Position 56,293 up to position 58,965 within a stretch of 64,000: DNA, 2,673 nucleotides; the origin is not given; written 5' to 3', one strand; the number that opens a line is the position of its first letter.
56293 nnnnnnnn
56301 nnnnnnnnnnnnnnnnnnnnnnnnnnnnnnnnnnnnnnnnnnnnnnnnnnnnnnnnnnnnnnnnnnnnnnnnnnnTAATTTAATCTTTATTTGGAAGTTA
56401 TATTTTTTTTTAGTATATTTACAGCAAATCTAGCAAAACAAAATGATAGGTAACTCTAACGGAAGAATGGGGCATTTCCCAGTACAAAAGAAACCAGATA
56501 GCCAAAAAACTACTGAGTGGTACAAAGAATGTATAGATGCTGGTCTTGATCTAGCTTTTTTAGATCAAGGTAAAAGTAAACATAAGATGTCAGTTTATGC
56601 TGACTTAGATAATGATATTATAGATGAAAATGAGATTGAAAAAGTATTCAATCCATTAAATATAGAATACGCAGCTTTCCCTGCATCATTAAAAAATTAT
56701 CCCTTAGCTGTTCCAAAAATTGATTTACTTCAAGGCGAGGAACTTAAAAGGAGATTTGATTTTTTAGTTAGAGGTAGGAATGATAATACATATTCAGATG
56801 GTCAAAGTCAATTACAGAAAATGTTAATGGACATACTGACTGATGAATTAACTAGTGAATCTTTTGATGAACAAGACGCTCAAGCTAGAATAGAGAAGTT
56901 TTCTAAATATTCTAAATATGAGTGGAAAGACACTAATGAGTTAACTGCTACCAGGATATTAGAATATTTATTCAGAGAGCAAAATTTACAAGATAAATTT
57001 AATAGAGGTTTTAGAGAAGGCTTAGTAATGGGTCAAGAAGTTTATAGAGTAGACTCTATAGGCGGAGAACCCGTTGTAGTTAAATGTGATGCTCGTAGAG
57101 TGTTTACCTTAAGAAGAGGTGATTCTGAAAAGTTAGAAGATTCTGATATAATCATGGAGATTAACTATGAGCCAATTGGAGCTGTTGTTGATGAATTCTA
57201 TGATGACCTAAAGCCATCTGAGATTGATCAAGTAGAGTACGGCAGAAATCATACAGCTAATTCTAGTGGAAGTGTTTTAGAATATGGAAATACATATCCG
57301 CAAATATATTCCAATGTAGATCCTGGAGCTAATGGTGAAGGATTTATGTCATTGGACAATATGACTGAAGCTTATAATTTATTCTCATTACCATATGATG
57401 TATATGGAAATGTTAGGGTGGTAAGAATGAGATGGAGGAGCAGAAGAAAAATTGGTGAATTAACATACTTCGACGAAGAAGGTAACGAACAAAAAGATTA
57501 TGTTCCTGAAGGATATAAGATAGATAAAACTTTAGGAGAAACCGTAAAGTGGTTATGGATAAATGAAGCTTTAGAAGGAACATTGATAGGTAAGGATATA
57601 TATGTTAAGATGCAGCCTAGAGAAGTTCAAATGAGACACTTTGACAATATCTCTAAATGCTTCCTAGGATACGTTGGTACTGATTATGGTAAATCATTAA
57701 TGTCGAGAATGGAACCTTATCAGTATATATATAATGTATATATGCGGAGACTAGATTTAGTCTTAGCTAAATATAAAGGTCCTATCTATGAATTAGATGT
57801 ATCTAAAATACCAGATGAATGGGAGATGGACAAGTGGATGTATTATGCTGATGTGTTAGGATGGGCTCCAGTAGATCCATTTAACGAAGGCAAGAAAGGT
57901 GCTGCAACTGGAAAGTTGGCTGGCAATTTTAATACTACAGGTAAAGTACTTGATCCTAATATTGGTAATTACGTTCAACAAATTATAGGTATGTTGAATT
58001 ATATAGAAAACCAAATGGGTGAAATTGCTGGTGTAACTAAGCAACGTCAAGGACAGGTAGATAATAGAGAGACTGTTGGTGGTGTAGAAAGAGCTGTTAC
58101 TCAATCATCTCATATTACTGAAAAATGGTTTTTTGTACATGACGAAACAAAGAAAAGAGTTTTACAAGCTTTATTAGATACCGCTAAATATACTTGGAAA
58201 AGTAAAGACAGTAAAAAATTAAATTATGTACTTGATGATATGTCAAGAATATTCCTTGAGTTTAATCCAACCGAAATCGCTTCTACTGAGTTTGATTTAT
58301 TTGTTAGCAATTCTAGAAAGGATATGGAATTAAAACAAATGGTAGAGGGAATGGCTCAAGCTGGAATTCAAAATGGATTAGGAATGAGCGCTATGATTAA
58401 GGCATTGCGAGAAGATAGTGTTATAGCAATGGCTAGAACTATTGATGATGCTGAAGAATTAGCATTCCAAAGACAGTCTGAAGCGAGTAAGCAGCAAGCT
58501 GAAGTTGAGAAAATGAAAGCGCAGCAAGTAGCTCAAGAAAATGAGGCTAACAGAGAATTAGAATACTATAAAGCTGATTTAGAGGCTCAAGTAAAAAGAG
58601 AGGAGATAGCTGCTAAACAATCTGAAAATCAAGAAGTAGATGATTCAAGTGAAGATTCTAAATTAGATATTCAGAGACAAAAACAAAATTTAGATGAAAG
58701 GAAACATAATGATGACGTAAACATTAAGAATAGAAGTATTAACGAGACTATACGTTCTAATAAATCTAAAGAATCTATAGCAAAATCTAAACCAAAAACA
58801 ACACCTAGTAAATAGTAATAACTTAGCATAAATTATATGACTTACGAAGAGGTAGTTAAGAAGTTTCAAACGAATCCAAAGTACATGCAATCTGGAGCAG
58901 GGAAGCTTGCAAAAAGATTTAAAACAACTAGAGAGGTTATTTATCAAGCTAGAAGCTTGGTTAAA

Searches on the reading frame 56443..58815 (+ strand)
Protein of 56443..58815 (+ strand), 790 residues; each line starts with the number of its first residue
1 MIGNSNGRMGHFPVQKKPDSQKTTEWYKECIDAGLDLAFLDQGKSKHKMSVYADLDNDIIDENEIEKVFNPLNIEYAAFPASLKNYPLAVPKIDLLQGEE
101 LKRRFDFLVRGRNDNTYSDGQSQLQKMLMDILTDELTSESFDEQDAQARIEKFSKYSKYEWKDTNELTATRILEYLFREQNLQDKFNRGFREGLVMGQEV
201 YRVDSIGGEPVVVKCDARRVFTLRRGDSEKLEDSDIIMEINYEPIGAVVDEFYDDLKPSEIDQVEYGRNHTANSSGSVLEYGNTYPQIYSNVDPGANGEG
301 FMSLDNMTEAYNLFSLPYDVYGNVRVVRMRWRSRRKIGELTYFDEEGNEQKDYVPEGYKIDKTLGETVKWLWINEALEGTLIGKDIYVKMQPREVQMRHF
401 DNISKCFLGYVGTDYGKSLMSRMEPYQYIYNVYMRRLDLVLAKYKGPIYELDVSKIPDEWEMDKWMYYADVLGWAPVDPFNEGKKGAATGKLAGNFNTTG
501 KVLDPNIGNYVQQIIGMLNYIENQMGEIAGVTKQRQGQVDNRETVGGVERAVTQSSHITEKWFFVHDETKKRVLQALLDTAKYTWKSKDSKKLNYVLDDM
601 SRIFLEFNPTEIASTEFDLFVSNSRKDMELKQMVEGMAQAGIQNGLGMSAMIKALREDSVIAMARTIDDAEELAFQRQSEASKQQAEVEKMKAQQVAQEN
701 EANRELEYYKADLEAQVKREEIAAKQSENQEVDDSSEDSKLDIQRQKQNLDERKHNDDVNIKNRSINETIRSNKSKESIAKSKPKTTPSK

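Call 70: search_protein_families(library=phrogs, proteins=[window:56443-58815:+], max_evalue=0.00001)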
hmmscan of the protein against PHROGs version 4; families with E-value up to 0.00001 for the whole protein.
window:56443-58815:+ (790 aa): 2 families
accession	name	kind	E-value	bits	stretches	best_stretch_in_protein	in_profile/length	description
phrog_6547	-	head and packaging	8.2e-121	405.5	1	10-790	7-805/827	portal protein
phrog_156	-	head and packaging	4.3e-07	29.7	1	97-753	74-652/681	portal protein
